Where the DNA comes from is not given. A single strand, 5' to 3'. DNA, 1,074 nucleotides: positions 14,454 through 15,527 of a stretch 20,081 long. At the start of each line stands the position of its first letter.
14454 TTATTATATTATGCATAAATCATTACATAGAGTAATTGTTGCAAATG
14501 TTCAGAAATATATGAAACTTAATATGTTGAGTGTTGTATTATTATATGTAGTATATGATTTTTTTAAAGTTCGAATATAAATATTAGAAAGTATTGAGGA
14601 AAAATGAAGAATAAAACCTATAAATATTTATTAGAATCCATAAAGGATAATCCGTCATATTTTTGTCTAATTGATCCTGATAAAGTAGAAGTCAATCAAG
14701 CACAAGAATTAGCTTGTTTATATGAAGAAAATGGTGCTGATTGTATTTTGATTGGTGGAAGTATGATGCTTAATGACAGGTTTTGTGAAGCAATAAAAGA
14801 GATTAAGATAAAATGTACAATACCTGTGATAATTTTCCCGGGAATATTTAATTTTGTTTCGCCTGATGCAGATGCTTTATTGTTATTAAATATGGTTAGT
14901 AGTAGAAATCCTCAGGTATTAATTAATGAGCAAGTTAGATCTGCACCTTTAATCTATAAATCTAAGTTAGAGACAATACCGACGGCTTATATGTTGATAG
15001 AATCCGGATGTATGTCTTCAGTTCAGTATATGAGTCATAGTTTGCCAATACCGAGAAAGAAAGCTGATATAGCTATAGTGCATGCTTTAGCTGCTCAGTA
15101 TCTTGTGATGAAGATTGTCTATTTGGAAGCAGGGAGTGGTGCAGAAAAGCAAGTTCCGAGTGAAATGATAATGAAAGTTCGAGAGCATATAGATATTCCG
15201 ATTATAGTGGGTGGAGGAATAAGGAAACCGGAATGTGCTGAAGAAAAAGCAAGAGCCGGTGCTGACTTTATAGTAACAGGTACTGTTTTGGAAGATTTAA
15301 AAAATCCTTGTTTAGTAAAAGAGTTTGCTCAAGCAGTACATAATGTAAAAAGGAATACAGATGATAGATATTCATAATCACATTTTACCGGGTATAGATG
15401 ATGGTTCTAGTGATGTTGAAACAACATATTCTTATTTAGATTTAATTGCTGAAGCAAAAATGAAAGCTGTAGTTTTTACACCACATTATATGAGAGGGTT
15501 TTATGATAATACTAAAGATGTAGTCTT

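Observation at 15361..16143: CpsB/YwqE-type PHP phosphatase translationally coupled to GGGP synthase, with no tyrosine-kinase partner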

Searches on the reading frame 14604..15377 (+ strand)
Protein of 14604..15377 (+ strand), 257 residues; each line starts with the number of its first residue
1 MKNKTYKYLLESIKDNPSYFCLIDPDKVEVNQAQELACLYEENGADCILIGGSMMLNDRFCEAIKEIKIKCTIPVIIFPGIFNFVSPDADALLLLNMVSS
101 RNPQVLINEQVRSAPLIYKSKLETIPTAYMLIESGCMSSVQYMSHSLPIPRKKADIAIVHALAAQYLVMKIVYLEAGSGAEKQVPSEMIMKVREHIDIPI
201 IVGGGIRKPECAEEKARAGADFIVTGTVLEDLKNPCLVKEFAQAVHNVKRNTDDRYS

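Call 4: search_protein_families(library=pfam, proteins=[window:14604-15377:+], max_evalue=0.01)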
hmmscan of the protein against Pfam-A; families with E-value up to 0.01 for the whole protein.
window:14604-15377:+ (257 aa): 8 families
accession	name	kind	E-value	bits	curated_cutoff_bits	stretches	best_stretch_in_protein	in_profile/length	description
PF01884.23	PcrB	-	1.6e-40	139.4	23.9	1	19-233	8-215/226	PcrB family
PF00977.27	His_biosynth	-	9.3e-12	45.3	23.6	1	172-246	49-120/228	Histidine biosynthesis protein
PF01180.27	DHO_dh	-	7e-05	22.6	27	1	178-230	218-273/291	Dihydroorotate dehydrogenase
PF05690.20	ThiG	-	9.9e-05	22.2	23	1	122-246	110-225/247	Thiazole biosynthesis protein ThiG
PF00290.26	Trp_syntA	-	0.00031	20.2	27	1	186-229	187-229/259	Tryptophan synthase alpha chain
PF01207.24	Dus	-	0.00062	19.4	20.4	1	187-247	174-232/311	Dihydrouridine synthase (Dus)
PF02581.23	TMP-TENI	-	0.0058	16.5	27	0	179-224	131-175/180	Thiamine monophosphate synthase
PF04309.18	G3P_antiterm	-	0.0077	16.1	27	0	186-226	128-168/173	Glycerol-3-phosphate responsive antiterminator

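Call 5: search_protein_families(library=ncbifam, proteins=[window:14604-15377:+], max_evalue=0.01)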
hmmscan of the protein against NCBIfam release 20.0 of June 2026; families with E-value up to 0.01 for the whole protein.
window:14604-15377:+ (257 aa): 30 families (the best 25 are shown)
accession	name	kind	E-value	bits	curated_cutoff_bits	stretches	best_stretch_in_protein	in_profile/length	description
NF003198.0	PRK04169.1-2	subfamily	7.8e-84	280.7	247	1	2-245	2-246/249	geranylgeranylglyceryl/heptaprenylglyceryl phosphate synthase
TIGR01769.1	GGGP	equivalog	6.3e-62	209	161.55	1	19-226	1-205/205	phosphoglycerol geranylgeranyltransferase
NF003202.0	PRK04169.1-6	equivalog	2.5e-53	181.1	353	1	1-231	9-239/254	phosphoglycerol geranylgeranyltransferase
NF003201.0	PRK04169.1-5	equivalog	3.6e-52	177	388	1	14-248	17-245/253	phosphoglycerol geranylgeranyltransferase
TIGR01768.1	GGGP-family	subfamily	1.6e-50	171.7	113.25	1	20-232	3-214/224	geranylgeranylglyceryl phosphate synthase family protein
NF003199.0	PRK04169.1-3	subfamily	7.4e-11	42.1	169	1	23-231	14-217/233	geranylgeranylglyceryl/heptaprenylglyceryl phosphate synthase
TIGR04146.1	GGGPS_Afulg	equivalog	4.9e-10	39.7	320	1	23-229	10-209/221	phosphoglycerol geranylgeranyltransferase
TIGR00735.1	hisF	equivalog_domain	1.7e-09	37.4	294.55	1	171-244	47-119/254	imidazole glycerol phosphate synthase subunit HisF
NF010112.0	PRK13585.1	equivalog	2.9e-08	33.6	243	1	170-247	49-123/241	1-(5-phosphoribosyl)-5-[(5-phosphoribosylamino)methylideneamino]imidazole-4-carboxamide isomerase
TIGR00007.1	TIGR00007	equivalog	4.2e-08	33.1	228.95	1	166-247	42-120/231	1-(5-phosphoribosyl)-5-[(5-phosphoribosylamino)methylideneamino]imidazole-4-carboxamide isomerase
NF003197.1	PRK04169.1-1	equivalog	7.6e-07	29.1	260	1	23-234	13-218/228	heptaprenylglyceryl phosphate synthase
TIGR03572.1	WbuZ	equivalog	3.9e-06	26.4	299.7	1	180-243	57-118/232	glycosyl amidation-associated protein WbuZ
TIGR00734.1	hisAF_rel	hypoth_equivalog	4.4e-06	26.7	179.85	1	135-229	122-216/221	HisA/HisF family protein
NF005574.0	PRK07259.1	equivalog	1.2e-05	24.4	269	1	183-248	223-286/304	dihydroorotate dehydrogenase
TIGR04147.1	GGGPS_Halobact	equivalog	1.5e-05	24.9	300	1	22-232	10-214/229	phosphoglycerol geranylgeranyltransferase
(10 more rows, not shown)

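Call 44: find_related_loci(query=A2, collection=metagenome_contigs, flank=6000)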
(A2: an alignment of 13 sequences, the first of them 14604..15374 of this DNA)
Query A2 (257 aa) in metagenome_contigs; peptide patterns used: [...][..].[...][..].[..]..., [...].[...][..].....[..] (x = any residue, [..] = any of these).
600 stretches matched a pattern (row limit reached: there are more); 567 encode a relative of the query (tblastn E <= 1e-3); the best 80 are kept; 80 distinct loci.
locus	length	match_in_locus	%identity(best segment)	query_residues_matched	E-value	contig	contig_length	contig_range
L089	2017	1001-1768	71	1-256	4e-133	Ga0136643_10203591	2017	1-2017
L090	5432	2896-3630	64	1-245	3e-105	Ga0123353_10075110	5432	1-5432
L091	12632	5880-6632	67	1-246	3e-99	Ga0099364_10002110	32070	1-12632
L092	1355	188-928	57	4-250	3e-97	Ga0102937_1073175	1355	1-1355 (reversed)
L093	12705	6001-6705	54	12-246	6e-82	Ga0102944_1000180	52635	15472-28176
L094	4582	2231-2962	50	4-246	4e-78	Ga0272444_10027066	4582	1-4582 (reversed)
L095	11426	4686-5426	49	3-250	4e-77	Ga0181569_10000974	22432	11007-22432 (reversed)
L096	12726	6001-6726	51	6-246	6e-77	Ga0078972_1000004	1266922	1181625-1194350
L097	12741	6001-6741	51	3-248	3e-76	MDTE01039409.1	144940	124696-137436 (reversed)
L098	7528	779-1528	50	5-253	1e-75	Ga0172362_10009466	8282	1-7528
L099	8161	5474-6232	51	1-247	1e-75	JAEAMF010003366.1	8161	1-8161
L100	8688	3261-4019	51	1-247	1e-75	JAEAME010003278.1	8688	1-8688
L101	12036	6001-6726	51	6-246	4e-75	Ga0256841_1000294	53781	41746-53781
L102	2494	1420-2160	47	1-246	1e-75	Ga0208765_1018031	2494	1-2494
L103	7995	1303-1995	50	18-248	6e-74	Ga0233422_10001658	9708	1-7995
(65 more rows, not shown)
